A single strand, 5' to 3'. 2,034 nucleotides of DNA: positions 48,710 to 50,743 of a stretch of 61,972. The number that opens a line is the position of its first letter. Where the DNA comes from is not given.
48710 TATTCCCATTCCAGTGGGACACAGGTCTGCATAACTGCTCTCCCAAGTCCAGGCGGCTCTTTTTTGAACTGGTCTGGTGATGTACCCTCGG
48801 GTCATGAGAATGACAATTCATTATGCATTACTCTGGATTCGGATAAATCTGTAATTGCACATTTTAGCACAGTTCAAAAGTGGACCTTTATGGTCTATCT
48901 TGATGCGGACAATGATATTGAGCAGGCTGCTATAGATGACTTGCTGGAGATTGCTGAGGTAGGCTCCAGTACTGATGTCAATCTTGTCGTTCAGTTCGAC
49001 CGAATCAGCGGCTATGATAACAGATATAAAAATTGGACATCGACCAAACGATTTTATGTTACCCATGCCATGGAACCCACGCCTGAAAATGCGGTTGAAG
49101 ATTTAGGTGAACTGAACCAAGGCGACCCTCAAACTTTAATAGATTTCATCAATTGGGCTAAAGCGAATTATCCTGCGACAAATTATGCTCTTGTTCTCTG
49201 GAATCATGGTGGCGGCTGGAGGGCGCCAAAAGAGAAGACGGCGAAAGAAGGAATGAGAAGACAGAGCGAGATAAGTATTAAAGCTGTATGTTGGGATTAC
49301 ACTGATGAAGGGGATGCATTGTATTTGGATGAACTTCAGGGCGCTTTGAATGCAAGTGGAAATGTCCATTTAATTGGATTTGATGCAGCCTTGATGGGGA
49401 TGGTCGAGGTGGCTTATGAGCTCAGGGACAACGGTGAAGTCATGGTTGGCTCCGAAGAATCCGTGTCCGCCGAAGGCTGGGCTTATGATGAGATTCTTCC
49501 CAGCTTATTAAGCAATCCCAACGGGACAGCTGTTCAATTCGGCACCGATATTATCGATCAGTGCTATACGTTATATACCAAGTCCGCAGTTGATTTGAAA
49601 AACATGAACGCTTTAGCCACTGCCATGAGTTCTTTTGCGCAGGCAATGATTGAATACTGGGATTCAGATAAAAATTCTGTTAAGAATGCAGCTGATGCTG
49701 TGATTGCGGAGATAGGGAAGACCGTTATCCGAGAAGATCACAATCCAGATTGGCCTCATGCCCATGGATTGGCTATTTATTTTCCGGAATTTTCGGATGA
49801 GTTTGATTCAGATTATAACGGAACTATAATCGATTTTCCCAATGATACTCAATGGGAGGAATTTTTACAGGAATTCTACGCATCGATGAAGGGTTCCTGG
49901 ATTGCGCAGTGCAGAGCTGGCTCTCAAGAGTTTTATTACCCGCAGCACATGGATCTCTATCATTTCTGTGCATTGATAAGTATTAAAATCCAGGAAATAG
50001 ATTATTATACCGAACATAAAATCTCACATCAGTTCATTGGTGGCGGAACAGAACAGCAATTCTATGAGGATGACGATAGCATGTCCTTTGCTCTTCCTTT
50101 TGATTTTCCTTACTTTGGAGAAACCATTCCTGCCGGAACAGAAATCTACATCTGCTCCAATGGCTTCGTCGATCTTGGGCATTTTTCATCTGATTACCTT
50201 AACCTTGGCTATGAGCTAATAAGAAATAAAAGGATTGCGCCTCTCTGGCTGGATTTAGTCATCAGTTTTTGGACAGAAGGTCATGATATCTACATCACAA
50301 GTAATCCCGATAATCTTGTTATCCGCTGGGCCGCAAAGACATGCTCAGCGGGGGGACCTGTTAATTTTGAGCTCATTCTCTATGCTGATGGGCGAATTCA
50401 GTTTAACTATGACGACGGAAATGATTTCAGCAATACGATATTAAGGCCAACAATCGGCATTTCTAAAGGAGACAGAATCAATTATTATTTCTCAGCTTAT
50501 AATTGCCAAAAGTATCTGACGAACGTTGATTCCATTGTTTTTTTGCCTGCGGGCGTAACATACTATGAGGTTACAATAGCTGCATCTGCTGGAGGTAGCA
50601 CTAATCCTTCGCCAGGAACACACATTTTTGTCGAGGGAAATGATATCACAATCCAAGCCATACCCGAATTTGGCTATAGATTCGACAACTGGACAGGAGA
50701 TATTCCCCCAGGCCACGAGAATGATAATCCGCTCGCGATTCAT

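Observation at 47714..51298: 1194-aa surface protein built around a clostripain/C11-like domain whose expected catalytic cysteine is alanine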

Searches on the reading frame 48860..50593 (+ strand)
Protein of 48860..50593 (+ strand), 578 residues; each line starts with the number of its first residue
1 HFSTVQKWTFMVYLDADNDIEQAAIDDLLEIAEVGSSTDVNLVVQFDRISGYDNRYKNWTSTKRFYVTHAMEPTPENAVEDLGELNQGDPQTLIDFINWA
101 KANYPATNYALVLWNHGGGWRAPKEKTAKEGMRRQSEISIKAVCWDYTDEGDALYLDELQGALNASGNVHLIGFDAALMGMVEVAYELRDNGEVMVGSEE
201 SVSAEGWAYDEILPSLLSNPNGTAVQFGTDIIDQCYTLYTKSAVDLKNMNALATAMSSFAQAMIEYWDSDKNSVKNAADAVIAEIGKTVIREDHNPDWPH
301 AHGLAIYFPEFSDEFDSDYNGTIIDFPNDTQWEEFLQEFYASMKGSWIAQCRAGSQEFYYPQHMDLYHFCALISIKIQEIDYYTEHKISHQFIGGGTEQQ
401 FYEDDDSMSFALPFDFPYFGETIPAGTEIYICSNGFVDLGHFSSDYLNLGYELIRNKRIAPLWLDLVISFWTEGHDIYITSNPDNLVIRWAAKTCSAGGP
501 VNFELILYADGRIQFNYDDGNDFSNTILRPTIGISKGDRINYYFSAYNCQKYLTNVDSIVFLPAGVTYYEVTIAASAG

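Call 41: predict_structure(alignment_id=A1)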
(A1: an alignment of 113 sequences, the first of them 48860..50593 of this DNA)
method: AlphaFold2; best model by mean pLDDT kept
length: 578 residues; sequences in the alignment: 113
mean_pLDDT: 87.5   pTM: 0.82
mean pLDDT of the five models: 87.5, 87.4, 86.7, 86.6, 85.9
residues with pLDDT >= 90: 362; 70-90: 145; 50-70: 45; < 50: 26
segments of 3 or more residues with pLDDT < 50: 120-138, 575-578
pLDDT, mean of each block of 10 residues (from residue 1): 83 93 95 98 96 95 98 98 96 98 98 71 43 46 88 91 97 89 96 95 83 97 98 85 98 99 97 97 98 89 93 89 93 97 90 89 94 80 84 83 90 95 96 94 80 88 83 82 95 85 94 85 57 84 70 70 76 48
secondary structure, 60 per line:
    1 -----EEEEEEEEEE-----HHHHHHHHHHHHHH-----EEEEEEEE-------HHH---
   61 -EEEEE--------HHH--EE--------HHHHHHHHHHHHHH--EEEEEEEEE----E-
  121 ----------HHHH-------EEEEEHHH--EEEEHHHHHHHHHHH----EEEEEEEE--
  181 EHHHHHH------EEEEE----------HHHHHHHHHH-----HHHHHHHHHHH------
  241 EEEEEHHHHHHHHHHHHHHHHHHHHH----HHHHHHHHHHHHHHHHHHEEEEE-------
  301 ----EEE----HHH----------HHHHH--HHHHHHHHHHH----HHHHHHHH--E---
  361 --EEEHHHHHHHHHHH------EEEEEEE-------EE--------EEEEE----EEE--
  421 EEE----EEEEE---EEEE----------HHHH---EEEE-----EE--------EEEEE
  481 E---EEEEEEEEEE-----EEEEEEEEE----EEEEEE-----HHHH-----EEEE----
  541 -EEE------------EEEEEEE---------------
elements in order: E6-15 H21-34 E40-47 E62-66 H90-103 E106-114 H131-134 E142-146 E152-155 H156-166 E171-178 H182-187 E194-198 H209-218 H224-234 E241-245 H246-266 H271-288 E289-293 E305-307 H325-329 H332-342 H347-354 E363-365 H366-376 E383-389 E407-411 E416-418 E421-423 E428-432 E436-439 H450-453 E457-460 E476-481 E485-494 E500-508 E513-518 H524-527 E533-536 E542-544 E557-563
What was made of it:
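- The predicted fold is confident (call 41).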

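Call 44: fold_search(model_id=the predicted structure, library=pdb)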
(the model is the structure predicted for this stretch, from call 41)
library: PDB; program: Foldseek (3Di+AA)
matches with E <= 10: 746; with E <= 0.001: 11
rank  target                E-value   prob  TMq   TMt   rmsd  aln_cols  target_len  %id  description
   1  9cip_B                3.2e-21  1.00  0.49  0.62   4.6       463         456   20  MicroED structure of the C11 cysteine protease clostripain (released 2024-08-14)
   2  9cip_A                4.3e-21  1.00  0.45  0.57   9.1       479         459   18  MicroED structure of the C11 cysteine protease clostripain (released 2024-08-14)
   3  6n9j_B                2.9e-17  1.00  0.43  0.68   6.8       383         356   18  X-ray structure of a secreted C11 cysteine protease from Bacteroides thetaiotaomicron in complex with an irreversible  (released 2019-12-11)
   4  6n9j_A                1.4e-16  1.00  0.43  0.69   6.6       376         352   17  X-ray structure of a secreted C11 cysteine protease from Bacteroides thetaiotaomicron in complex with an irreversible  (released 2019-12-11)
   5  6mzo                  5.0e-16  1.00  0.41  0.66   6.3       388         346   19  X-ray Structure of an Inactive Zymogen C11 Protease from Parabacteroides distasonis (released 2019-04-17)
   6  6nag_B                1.1e-14  1.00  0.36  0.58   6.1       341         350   16  X-ray structure of a secreted C11 cysteine protease from Bacteroides thetaiotaomicron "iotapain (released 2019-12-11)
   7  6nag_A                3.9e-14  1.00  0.38  0.60   6.2       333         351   16  X-ray structure of a secreted C11 cysteine protease from Bacteroides thetaiotaomicron "iotapain (released 2019-12-11)
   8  3uws_B                1.8e-07  1.00  0.22  0.50   8.4       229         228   20  Crystal structure of a clostripain (PARMER_00083) from Parabacteroides merdae ATCC 43184 at 1.70 A resolution (released 2012-06-13)
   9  5dyn_B                2.0e-07  1.00  0.24  0.53   7.3       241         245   17  B. fragilis cysteine protease (released 2016-03-30)
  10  5l20_B                4.7e-07  1.00  0.23  0.56   5.7       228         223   19  Crystal Structure of a Clostripain (BT_0727) from Bacteroides thetaiotaomicron ATCC 29148 in Complex with Peptide Inhi (released 2017-08-02)
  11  3uws_C                4.4e-05  1.00  0.17  0.73   5.2       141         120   20  Crystal structure of a clostripain (PARMER_00083) from Parabacteroides merdae ATCC 43184 at 1.70 A resolution (released 2012-06-13)
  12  7fqi_B                6.6e-03  0.84  0.20  0.38   8.9       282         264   12  Crystal Structure of human Legumain in complex with (2S)-N-[(1S)-3-amino-1-cyano-3-oxopropyl]-1-[1-[4-[(2,4-difluoroph (released 2023-10-11)
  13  4d3x                  1.1e-02  0.72  0.20  0.36   9.6       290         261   10  The structure of mature legumain from chinese hamster. (released 2016-01-20)
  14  4awb_B                1.4e-02  0.80  0.22  0.41   8.7       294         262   12  Crystal structure of active legumain in complex with AAN-CMK (released 2013-06-26)
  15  6erg_E                1.6e-02  0.63  0.15  0.15  12.2       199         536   10  Complex of XLF and heterodimer Ku bound to DNA (released 2018-10-17)
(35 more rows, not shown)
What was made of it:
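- On Peptidase family C11 (Pfam PF03415 / MEROPS C11), as a homolog: The top 11 Foldseek PDB matches are all C11 structures; the best is 9cip, E=3e-21 (calls 41, 44).
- Checked: Its best Foldseek match is clostripain 9cip, E=3e-21 (calls 41, 44).
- The fold is confirmed in calls 41 and 44.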

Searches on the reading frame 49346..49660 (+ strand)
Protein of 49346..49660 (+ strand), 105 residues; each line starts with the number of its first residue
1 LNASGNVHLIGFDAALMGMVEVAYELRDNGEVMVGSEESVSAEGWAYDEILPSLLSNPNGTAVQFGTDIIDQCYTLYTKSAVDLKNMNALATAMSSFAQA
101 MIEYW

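Call 26: search_solved_structures(query=window:49346-49660:+, max_evalue=1, show_alignments=5)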
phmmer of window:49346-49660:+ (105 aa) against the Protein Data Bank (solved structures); distinct sequences matched with E-value up to 1: 9.
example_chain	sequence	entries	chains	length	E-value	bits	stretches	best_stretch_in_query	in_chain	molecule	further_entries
3uws_B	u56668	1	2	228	8.5e-07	32.7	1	10-58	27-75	hypothetical protein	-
4yec_B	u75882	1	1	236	8.9e-07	32.6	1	10-58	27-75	Clostripain family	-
5dyn_B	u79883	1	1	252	1.9e-05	28.3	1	7-67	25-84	Putative peptidase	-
6n9j_A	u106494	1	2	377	4.3e-05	27.2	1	8-79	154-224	Clostripain-related protein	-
5l20_B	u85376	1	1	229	0.00057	23.6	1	2-94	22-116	Clostripain-related protein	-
6nag_A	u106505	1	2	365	0.0012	22.6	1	2-94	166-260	Clostripain-related protein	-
6mzo_A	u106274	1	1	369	0.0023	21.7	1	9-72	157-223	Inactive Zymogen C11 Protease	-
9cip_A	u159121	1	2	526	0.015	19.1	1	6-54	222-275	Clostripain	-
7oyc_d2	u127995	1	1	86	0.96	13.3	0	55-105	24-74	40S ribosomal protein S29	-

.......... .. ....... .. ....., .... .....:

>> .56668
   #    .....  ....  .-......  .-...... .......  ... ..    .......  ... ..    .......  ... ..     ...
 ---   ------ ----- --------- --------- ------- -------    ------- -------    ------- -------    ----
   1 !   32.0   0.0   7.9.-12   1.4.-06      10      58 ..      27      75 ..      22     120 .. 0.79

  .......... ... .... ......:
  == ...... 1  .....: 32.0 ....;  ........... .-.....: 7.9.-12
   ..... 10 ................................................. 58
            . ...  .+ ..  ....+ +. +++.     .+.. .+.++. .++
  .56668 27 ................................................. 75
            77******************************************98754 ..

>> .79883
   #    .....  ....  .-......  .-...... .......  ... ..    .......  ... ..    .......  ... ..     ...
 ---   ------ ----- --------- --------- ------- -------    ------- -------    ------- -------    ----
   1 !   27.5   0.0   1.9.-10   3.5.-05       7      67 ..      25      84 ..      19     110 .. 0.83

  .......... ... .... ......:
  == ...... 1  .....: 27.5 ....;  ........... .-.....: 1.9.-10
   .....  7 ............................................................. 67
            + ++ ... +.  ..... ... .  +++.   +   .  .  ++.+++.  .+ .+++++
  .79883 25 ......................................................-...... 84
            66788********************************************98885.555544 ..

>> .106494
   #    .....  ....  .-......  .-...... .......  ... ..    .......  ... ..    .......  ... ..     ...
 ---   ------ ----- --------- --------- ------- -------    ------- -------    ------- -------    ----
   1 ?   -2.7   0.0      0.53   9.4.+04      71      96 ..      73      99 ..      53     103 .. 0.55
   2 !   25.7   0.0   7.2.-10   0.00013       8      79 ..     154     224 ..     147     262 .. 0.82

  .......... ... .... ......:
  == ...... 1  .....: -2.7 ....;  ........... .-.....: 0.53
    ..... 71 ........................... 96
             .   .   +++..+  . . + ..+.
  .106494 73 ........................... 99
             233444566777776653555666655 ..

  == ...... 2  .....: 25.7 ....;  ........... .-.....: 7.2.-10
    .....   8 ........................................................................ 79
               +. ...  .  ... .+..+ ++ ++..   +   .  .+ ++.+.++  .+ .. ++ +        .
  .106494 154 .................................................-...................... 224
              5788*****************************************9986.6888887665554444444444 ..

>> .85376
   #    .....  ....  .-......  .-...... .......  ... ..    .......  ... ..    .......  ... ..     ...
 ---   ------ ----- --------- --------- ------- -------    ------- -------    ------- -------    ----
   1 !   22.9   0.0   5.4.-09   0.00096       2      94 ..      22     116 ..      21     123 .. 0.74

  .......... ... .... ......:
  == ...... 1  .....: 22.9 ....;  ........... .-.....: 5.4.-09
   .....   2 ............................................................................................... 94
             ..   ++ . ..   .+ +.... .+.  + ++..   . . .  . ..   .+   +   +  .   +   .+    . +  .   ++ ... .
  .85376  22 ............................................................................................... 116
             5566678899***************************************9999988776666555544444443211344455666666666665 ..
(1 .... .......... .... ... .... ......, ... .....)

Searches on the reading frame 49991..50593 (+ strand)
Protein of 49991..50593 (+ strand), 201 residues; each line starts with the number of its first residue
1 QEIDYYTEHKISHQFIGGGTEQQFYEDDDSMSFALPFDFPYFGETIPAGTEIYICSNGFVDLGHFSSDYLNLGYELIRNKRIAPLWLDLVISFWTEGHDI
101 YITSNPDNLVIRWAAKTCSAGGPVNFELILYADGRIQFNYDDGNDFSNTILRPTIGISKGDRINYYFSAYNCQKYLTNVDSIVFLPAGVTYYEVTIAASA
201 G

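Call 91: predict_structure(alignment_id=A2)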
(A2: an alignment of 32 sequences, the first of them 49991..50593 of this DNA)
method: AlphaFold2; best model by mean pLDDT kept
length: 201 residues; sequences in the alignment: 32
mean_pLDDT: 92.2   pTM: 0.89
mean pLDDT of the five models: 92.2, 91.2, 90.7, 90.6, 90.4
residues with pLDDT >= 90: 172; 70-90: 17; 50-70: 8; < 50: 4
segments of 3 or more residues with pLDDT < 50: 198-201
pLDDT, mean of each block of 10 residues (from residue 1): 85 90 95 98 97 98 94 96 97 85 97 94 96 98 93 97 97 95 91 57 40
secondary structure, 60 per line:
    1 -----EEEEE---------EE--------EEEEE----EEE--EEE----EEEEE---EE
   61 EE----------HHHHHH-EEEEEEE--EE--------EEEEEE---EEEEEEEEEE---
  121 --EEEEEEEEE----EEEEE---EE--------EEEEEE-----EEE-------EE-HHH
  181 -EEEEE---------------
elements in order: E6-10 E30-34 E39-41 E44-46 E51-55 E59-62 H73-78 E80-86 E99-104 E108-117 E123-131 E136-140 E154-159 E165-167 E182-186
